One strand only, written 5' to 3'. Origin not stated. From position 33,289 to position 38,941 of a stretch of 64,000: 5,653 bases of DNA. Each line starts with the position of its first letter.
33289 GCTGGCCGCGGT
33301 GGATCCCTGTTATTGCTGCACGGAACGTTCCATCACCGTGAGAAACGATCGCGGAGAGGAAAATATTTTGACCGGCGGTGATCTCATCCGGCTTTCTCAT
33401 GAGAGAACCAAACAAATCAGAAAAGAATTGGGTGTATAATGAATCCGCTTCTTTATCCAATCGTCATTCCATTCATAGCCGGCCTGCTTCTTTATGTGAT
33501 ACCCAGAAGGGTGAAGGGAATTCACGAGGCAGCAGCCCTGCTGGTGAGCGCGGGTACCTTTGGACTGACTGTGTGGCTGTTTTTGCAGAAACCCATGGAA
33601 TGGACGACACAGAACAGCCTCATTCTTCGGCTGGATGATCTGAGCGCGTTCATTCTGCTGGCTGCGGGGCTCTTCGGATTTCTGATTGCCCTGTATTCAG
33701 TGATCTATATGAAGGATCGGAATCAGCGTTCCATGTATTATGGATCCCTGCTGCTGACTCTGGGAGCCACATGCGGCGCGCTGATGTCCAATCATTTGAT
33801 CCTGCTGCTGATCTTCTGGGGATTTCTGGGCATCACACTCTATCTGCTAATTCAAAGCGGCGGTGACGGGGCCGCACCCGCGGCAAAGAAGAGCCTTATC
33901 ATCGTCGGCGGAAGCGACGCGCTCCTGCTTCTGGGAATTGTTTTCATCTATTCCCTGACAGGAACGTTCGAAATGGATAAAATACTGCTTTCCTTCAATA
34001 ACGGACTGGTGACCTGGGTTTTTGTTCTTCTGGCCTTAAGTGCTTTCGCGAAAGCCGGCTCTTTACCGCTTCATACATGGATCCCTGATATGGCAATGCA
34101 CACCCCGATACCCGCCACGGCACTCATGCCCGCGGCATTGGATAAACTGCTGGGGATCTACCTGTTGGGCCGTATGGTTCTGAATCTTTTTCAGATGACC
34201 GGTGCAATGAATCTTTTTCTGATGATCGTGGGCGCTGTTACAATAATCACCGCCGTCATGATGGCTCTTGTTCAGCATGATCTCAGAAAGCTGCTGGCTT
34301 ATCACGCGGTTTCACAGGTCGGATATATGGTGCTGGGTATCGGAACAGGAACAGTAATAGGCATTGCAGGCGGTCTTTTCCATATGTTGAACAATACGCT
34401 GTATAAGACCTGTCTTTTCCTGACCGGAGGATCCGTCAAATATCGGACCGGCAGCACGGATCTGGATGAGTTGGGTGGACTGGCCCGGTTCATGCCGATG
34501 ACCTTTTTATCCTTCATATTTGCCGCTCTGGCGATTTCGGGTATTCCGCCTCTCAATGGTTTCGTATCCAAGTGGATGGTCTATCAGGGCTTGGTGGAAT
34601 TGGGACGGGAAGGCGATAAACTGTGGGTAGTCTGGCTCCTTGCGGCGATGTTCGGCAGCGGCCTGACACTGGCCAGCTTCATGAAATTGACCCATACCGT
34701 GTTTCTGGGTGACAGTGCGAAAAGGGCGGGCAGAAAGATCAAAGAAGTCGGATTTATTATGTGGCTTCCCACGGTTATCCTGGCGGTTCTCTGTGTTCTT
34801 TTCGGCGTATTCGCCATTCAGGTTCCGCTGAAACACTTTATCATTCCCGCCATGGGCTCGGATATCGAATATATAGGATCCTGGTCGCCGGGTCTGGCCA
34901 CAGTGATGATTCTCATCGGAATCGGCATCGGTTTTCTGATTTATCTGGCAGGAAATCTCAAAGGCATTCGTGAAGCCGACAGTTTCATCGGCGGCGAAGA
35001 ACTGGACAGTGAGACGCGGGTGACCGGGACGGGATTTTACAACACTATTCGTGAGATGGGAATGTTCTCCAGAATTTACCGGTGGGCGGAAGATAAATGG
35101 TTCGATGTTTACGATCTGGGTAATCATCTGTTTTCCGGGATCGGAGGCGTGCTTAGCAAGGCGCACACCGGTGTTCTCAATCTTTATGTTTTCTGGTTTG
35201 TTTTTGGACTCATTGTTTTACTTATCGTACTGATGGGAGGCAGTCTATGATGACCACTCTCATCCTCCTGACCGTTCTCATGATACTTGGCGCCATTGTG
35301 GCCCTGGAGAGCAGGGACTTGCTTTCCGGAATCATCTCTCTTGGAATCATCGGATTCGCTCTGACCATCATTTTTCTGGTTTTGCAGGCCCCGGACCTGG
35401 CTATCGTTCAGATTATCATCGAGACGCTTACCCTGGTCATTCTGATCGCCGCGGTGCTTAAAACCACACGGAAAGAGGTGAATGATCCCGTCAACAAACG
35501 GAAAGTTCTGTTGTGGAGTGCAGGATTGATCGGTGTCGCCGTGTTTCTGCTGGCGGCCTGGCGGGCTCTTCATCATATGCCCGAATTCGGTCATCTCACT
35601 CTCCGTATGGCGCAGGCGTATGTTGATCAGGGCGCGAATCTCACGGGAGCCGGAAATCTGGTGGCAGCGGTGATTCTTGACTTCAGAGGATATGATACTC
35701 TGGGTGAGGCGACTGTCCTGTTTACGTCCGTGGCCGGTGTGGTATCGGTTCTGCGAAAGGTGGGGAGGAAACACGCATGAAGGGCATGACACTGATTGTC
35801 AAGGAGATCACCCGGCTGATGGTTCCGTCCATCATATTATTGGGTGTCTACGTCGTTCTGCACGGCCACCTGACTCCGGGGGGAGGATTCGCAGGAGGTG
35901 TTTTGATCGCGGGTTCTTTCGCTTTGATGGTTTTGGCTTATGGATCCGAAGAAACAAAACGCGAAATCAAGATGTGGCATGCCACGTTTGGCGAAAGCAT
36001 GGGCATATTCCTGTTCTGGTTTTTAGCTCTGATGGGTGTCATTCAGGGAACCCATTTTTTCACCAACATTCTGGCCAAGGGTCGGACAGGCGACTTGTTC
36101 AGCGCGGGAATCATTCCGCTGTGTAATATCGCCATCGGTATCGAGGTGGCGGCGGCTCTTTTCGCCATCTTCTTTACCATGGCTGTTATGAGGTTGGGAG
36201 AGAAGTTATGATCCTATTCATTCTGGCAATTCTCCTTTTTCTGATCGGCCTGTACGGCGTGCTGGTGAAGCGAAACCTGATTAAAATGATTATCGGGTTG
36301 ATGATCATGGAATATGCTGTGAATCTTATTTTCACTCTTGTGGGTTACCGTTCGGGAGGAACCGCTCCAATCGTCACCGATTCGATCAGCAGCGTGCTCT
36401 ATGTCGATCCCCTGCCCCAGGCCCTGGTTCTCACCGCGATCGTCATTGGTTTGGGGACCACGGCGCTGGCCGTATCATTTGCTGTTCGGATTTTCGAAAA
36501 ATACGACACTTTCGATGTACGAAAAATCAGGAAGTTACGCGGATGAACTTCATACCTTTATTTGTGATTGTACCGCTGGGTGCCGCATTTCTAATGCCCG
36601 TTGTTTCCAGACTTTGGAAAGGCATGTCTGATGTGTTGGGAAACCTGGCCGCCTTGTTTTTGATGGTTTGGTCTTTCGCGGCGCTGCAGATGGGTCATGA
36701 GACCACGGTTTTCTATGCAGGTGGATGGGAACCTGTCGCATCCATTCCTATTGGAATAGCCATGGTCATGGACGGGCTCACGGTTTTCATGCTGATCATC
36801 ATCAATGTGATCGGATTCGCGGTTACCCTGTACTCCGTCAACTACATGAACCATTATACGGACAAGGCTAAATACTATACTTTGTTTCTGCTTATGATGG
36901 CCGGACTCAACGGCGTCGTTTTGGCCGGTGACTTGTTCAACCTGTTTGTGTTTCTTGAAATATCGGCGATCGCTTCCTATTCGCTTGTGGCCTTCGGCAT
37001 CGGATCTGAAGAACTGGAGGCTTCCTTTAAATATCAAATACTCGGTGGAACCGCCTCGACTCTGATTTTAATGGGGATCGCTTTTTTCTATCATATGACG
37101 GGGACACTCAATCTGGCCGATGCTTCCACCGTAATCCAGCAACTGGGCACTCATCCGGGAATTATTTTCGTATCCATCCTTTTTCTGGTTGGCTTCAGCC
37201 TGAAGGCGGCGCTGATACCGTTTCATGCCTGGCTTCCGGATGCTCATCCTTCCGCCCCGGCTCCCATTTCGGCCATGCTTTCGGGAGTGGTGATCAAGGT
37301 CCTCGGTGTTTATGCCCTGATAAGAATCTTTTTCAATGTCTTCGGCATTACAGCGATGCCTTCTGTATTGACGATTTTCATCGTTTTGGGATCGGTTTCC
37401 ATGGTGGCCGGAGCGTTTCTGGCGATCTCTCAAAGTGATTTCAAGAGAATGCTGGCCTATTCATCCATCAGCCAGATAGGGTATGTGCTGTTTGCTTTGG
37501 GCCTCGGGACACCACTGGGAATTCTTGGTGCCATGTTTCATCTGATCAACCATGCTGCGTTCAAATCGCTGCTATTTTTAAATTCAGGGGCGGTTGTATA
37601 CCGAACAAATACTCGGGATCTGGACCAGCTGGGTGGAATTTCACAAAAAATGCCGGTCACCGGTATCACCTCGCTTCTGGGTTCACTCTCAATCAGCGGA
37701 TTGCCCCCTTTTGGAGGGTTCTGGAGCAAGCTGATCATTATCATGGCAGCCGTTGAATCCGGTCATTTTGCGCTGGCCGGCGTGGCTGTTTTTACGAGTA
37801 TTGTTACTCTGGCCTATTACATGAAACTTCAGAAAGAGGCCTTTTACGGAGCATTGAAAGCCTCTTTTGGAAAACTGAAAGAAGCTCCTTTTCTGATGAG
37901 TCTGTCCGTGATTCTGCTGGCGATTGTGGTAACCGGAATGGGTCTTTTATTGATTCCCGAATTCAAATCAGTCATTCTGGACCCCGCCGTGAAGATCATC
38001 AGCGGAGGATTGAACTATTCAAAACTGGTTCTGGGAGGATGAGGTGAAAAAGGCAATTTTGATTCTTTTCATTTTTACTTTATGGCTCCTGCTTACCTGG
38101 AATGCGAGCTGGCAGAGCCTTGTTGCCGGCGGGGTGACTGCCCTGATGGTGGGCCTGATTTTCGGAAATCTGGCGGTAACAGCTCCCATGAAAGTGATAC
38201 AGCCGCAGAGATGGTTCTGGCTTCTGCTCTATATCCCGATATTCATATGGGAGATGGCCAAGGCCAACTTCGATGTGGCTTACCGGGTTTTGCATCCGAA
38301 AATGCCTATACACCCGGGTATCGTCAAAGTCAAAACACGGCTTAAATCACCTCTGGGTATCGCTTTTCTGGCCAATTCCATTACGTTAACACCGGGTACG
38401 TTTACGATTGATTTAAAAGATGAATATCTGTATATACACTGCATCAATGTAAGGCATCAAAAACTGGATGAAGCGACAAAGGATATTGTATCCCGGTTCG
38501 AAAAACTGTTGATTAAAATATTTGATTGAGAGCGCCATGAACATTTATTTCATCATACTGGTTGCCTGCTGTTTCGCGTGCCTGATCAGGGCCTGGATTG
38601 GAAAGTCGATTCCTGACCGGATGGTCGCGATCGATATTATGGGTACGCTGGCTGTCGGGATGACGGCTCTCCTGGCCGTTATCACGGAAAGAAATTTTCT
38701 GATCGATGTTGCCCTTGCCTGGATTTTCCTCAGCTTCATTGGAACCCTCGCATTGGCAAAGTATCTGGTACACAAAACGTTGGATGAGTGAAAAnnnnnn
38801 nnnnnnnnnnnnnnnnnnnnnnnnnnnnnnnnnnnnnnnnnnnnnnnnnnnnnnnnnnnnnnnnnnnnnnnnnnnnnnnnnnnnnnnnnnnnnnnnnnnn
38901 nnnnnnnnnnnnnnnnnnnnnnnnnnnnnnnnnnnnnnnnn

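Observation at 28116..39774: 16-gene group-4 [NiFe]-hydrogenase / Mrp antiporter complex carrying its own sulfhydrogenase-like beta-gamma NAD(P)H module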

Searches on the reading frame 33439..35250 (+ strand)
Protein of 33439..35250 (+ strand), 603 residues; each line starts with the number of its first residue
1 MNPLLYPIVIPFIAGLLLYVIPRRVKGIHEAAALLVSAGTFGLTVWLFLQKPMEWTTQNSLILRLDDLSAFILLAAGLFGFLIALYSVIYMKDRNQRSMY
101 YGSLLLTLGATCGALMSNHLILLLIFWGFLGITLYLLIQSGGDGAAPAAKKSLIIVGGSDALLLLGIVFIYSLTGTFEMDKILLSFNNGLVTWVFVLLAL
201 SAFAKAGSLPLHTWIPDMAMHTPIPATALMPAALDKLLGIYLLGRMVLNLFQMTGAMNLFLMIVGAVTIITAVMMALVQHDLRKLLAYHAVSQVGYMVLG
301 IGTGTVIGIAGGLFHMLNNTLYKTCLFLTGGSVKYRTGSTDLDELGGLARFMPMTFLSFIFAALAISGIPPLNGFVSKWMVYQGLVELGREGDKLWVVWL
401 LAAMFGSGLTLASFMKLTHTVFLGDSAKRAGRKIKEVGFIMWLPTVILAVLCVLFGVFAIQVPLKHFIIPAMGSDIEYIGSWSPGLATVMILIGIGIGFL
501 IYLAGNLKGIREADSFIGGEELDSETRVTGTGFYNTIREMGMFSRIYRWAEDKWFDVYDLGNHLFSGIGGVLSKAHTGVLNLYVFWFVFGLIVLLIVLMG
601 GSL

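Call 5: search_protein_families(library=pfam, proteins=[window:33439-35250:+])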
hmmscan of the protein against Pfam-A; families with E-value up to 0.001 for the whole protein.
window:33439-35250:+ (603 aa): 2 families
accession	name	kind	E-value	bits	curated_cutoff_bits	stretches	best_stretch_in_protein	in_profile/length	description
PF00361.26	Proton_antipo_M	-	4.4e-58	197.2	21.5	1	117-389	1-279/294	NADH:quinone oxidoreductase/Mrp antiporter, TM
PF00662.26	Proton_antipo_N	-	2.6e-05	24.5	24.5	1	60-101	10-51/51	NADH-Ubiquinone oxidoreductase (complex I), chain 5 N-terminus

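Call 43: search_protein_families(library=ncbifam, proteins=[window:33439-35250:+], max_evalue=0.00001)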
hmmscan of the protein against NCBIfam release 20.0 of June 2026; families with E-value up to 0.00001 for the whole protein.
window:33439-35250:+ (603 aa): 74 families (the best 25 are shown)
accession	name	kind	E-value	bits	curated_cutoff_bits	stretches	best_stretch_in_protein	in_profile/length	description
NF006419.0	PRK08668.1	equivalog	2.1e-84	284.4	617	1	4-596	4-610/613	NADH dehydrogenase subunit M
NF005141.0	PRK06590.1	equivalog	2.4e-76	258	556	1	9-599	10-610/615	NADH-quinone oxidoreductase subunit L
NF006240.0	PRK08376.1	subfamily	3e-73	247.5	662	1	61-474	84-506/521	putative monovalent cation/H+ antiporter subunit D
NF005097.0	PRK06525.1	equivalog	1.8e-72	244.6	430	1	4-461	5-477/480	hydrogenase 4 subunit D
NF009310.0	PRK12668.1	equivalog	3.9e-71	240.6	564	1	4-459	6-434/584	Na(+)/H(+) antiporter subunit D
NF009288.0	PRK12648.1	equivalog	1e-69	235.7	1104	1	5-475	4-490/954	monovalent cation/H+ antiporter subunit A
TIGR01974.1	NDH_I_L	subfamily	1.2e-69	235.9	407.5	1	57-598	68-629/630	NADH-quinone oxidoreductase subunit L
NF005086.0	PRK06521.1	equivalog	3.1e-66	224.2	667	1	50-462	66-495/669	hydrogenase 4 subunit B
NF009287.0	PRK12647.1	equivalog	6.6e-66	223.3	937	1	60-462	69-470/773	putative monovalent cation/H+ antiporter subunit A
NF009289.0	PRK12649.1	equivalog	1.2e-61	209.1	1117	1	49-474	60-499/789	putative monovalent cation/H+ antiporter subunit A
NF009290.0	PRK12650.1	equivalog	8.6e-61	206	980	1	59-460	73-473/966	DUF4040 family protein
TIGR00940.1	2a6301s01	subfamily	4e-59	200.7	920.45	1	61-474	69-503/793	monovalent cation:proton antiporter subunit A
NF009285.0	PRK12645.1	equivalog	7.6e-58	196.4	1028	1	4-474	4-507/804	Na+/H+ antiporter subunit A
NF005818.0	PRK07691.1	equivalog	8.8e-58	196.5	586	1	2-460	4-470/496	Na+/H+ antiporter subunit D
NF006236.0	PRK08375.1-1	equivalog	2.7e-57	194.8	663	1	58-459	71-481/493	putative monovalent cation/H+ antiporter subunit D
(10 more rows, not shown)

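Call 61: search_solved_structures(query=window:33439-35250:+, max_evalue=1e-30)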
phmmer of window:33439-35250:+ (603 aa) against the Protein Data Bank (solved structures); distinct sequences matched with E-value up to 1e-30: 23.
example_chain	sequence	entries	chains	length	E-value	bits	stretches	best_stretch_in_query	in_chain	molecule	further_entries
6cfw_H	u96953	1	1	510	3.1e-49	171.2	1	60-481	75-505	Monovalent cation/H+ antiporter subunit D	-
8e9g_L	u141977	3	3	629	3.4e-45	157.9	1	61-502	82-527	NADH-quinone oxidoreductase, L subunit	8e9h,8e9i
6u8y_X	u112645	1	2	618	4.4e-44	154.2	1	2-600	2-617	NADH dehydrogenase subunit M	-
6hum_F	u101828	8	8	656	3.5e-42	147.9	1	53-459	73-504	NADH dehydrogenase subunit 5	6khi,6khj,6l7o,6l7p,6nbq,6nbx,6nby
6z16_A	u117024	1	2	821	1.1e-41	146.3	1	63-471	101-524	Multisubunit Na+/H+ antiporter, A subunit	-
7qru_D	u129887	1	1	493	5.1e-41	144.1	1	2-459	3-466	Na+/H+ antiporter subunit D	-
6u8y_H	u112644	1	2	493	3.3e-39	138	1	55-481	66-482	NADH dehydrogenase subunit N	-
7qru_A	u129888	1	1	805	4.1e-39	137.8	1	64-472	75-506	Na+/H+ antiporter subunit A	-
7d3u_A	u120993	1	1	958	4.4e-38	134.3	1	36-497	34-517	Monovalent Na+/H+ antiporter subunit A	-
7z0s_C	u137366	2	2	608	1.6e-37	132.5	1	62-470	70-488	Formate hydrogenlyase subunit 3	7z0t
7eu3_F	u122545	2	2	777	3.9e-36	127.9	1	52-379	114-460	NAD(P)H-quinone oxidoreductase subunit F | NADH-plastoquinone oxidoreductase subunit 5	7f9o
9grx_F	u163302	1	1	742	8.9e-36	126.7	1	53-380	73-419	NAD(P)H-quinone oxidoreductase subunit 5, chloroplastic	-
9iho_L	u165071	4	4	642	7.8e-35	123.6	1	63-461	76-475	NADH-ubiquinone oxidoreductase chain 5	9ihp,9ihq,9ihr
4he8_L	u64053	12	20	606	2e-34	122.2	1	7-598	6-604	NADH-quinone oxidoreductase subunit 12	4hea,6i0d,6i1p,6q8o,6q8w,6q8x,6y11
3rko_L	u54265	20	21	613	2e-34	122.2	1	62-471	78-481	NADH-QUINONE OXIDOREDUCTASE SUBUNIT L | Proton-translocating NADH-quinone oxidoreductase, chain L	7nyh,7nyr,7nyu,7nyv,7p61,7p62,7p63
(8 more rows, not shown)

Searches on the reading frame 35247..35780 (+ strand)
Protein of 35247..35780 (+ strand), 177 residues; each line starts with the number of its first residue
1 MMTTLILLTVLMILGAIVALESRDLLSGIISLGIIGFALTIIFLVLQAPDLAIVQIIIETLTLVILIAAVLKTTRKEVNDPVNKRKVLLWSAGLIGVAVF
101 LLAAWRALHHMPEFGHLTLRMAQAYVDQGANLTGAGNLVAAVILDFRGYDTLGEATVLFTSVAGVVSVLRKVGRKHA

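Call 5: search_protein_families(library=pfam, proteins=[window:35247-35780:+])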
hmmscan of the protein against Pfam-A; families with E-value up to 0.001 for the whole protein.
window:35247-35780:+ (177 aa): 3 families
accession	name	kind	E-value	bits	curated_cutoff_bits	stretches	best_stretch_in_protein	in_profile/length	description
PF13244.11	MbhD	-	1.5e-16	60.7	27.2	1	10-74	1-66/67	MBH, subunit D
PF20501.3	MbhE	-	1.8e-08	34.7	27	1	119-171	31-83/98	MBH, subunit E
PF00499.25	Oxidored_q3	-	3.8e-06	27.1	33.2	1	16-117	2-99/146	NADH-ubiquinone/plastoquinone oxidoreductase chain 6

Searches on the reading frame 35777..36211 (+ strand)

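Call 5: search_protein_families(library=pfam, proteins=[window:35777-36211:+])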
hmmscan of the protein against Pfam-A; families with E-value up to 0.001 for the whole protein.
window:35777-36211:+ (144 aa): 1 family
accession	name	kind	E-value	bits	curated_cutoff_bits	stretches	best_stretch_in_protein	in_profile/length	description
PF04039.18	MnhB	-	6.9e-27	94.6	22.5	1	7-128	1-125/127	Domain related to MnhB subunit of Na+/H+ antiporter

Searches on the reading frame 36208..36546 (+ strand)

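Call 5: search_protein_families(library=pfam, proteins=[window:36208-36546:+])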
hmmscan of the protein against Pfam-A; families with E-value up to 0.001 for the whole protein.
window:36208-36546:+ (112 aa): 1 family
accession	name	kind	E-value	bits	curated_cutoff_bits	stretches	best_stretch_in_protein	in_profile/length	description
PF00420.29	Oxidored_q2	-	7.8e-29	99.7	26.1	1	3-112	2-95/95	NADH-ubiquinone/plastoquinone oxidoreductase chain 4L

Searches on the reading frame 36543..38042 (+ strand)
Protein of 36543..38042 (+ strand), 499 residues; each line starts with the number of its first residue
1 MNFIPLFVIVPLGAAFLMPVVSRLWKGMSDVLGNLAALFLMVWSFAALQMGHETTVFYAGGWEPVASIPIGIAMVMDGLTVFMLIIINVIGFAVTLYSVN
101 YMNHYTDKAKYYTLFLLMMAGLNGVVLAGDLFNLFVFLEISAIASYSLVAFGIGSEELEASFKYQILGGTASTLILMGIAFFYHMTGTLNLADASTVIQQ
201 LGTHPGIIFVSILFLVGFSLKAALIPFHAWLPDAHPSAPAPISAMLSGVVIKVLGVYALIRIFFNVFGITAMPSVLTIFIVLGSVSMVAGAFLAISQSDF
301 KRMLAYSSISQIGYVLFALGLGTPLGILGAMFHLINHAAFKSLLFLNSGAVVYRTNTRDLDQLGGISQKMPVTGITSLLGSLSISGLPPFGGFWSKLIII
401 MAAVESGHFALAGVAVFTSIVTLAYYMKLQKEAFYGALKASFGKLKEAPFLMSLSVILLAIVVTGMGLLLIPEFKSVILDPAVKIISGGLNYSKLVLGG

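Call 5: search_protein_families(library=pfam, proteins=[window:36543-38042:+])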
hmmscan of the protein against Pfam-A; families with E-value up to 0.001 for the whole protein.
window:36543-38042:+ (499 aa): 3 families
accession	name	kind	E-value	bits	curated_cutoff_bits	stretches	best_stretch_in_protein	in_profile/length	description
PF00361.26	Proton_antipo_M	-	7.2e-72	242.5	21.5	1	128-422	1-294/294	NADH:quinone oxidoreductase/Mrp antiporter, TM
PF00662.26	Proton_antipo_N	-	8.1e-10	38.9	24.5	1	62-112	1-51/51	NADH-Ubiquinone oxidoreductase (complex I), chain 5 N-terminus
PF10125.14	NADHdeh_related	-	1.1e-05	25.4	27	1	116-230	73-184/218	NADH dehydrogenase I, subunit N related protein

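Call 43: search_protein_families(library=ncbifam, proteins=[window:36543-38042:+], max_evalue=0.00001)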
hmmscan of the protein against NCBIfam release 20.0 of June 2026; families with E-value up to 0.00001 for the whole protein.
window:36543-38042:+ (499 aa): 75 families (the best 25 are shown)
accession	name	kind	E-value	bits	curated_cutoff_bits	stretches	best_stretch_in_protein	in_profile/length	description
NF006240.0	PRK08376.1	subfamily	2.1e-114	383.3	662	1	2-499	5-520/521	putative monovalent cation/H+ antiporter subunit D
NF006241.0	PRK08377.1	equivalog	1.3e-99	334.5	645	1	6-469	7-462/494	NADH dehydrogenase subunit N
NF009306.0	PRK12663.1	equivalog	1.1e-93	314.7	542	1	4-496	8-491/498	Na+/H+ antiporter subunit D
NF006419.0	PRK08668.1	equivalog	1.4e-90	304.9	617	1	3-468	3-465/613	NADH dehydrogenase subunit M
NF005818.0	PRK07691.1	equivalog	1.2e-86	291.7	586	1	2-468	4-467/496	Na+/H+ antiporter subunit D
NF009305.0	PRK12662.1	equivalog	3.6e-81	273.4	700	1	6-472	8-478/492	putative monovalent cation/H+ antiporter subunit D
NF005086.0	PRK06521.1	equivalog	4.5e-80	270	667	1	17-468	24-490/669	hydrogenase 4 subunit B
NF009308.0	PRK12665.1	equivalog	5.8e-80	269.3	585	1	3-440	8-444/531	Na+/H+ antiporter subunit D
NF009287.0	PRK12647.1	equivalog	1.6e-76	258.5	937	1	7-490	6-486/773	putative monovalent cation/H+ antiporter subunit A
NF004920.0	PRK06277.1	equivalog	2.7e-75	254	578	1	1-469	1-460/478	energy conserving hydrogenase EhbF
NF005141.0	PRK06590.1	equivalog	1.1e-74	252.5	556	1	2-478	3-476/615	NADH-quinone oxidoreductase subunit L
TIGR01770.1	NDH_I_N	subfamily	7.8e-74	249.4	332.6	1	56-468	50-466/472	NADH-quinone oxidoreductase subunit NuoN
TIGR01974.1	NDH_I_L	subfamily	8.6e-73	246.3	407.5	1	3-475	2-484/630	NADH-quinone oxidoreductase subunit L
NF006238.0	PRK08375.1-4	equivalog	3.8e-72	243.8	626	1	4-437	6-432/531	putative monovalent cation/H+ antiporter subunit D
TIGR00944.1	2a6301s04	subfamily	8.2e-72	242.9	692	1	3-447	2-442/463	multicomponent K+/H+ antiporter, MrpD/PhaD subunit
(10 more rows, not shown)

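Call 62: search_solved_structures(query=window:36543-38042:+, max_evalue=1e-40)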
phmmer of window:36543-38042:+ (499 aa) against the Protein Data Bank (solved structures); distinct sequences matched with E-value up to 1e-40: 17.
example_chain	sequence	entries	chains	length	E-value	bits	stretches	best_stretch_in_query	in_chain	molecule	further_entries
6cfw_H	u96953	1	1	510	1.3e-83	284.9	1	1-499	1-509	Monovalent cation/H+ antiporter subunit D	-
6u8y_H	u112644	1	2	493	4.4e-75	256.8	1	5-469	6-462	NADH dehydrogenase subunit N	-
7qru_D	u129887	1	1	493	7.1e-68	233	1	30-473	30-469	Na+/H+ antiporter subunit D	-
6z16_D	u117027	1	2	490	6.5e-58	200.2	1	3-483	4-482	Multisubunit Na+/H+ antiporter, D subunit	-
7d3u_D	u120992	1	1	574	4.6e-53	184.2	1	4-436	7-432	Monovalent Na+/H+ antiporter subunit D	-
6hum_F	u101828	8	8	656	8.1e-51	176.8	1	25-436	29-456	NADH dehydrogenase subunit 5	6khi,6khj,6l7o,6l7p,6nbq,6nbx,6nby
6z16_A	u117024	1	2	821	1.1e-50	176.4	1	61-490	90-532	Multisubunit Na+/H+ antiporter, A subunit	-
6u8y_X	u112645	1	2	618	4e-49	171.2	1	1-467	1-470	NADH dehydrogenase subunit M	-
7eu3_F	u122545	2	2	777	6.6e-48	167.2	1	3-445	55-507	NAD(P)H-quinone oxidoreductase subunit F | NADH-plastoquinone oxidoreductase subunit 5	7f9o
7qru_A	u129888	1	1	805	9e-47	163.5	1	56-486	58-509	Na+/H+ antiporter subunit A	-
8e9g_L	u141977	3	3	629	5.3e-46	160.9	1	5-482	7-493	NADH-quinone oxidoreductase, L subunit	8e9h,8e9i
9grx_F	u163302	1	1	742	1.9e-45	159.1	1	3-439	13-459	NAD(P)H-quinone oxidoreductase subunit 5, chloroplastic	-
7wff_F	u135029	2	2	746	4.5e-45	157.8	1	3-442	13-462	NAD(P)H-quinone oxidoreductase subunit 5, chloroplastic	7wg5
4he8_L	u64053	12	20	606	1e-44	156.7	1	60-486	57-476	NADH-quinone oxidoreductase subunit 12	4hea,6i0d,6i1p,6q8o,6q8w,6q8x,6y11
3rko_L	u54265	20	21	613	4.1e-43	151.4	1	1-479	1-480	NADH-QUINONE OXIDOREDUCTASE SUBUNIT L | Proton-translocating NADH-quinone oxidoreductase, chain L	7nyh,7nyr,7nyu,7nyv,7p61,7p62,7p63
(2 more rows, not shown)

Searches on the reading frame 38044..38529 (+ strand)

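Call 5: search_protein_families(library=pfam, proteins=[window:38044-38529:+])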
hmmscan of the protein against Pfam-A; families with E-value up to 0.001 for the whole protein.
window:38044-38529:+ (161 aa): 1 family
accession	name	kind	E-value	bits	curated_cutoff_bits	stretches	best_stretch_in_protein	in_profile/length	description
PF01899.21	MNHE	-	2e-45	154.5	27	1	8-159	2-145/145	Na+/H+ ion antiporter subunit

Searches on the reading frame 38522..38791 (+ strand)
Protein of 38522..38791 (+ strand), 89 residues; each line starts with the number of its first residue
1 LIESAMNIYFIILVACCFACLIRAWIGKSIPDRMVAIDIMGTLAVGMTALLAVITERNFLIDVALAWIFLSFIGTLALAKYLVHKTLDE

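Call 5: search_protein_families(library=pfam, proteins=[window:38522-38791:+])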
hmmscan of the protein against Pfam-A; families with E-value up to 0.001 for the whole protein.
window:38522-38791:+ (89 aa): 1 family
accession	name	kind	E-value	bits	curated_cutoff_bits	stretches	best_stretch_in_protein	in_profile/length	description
PF04066.18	MrpF_PhaF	-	1.5e-16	61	23.3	1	31-82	1-52/53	Multiple resistance and pH regulation protein F (MrpF / PhaF)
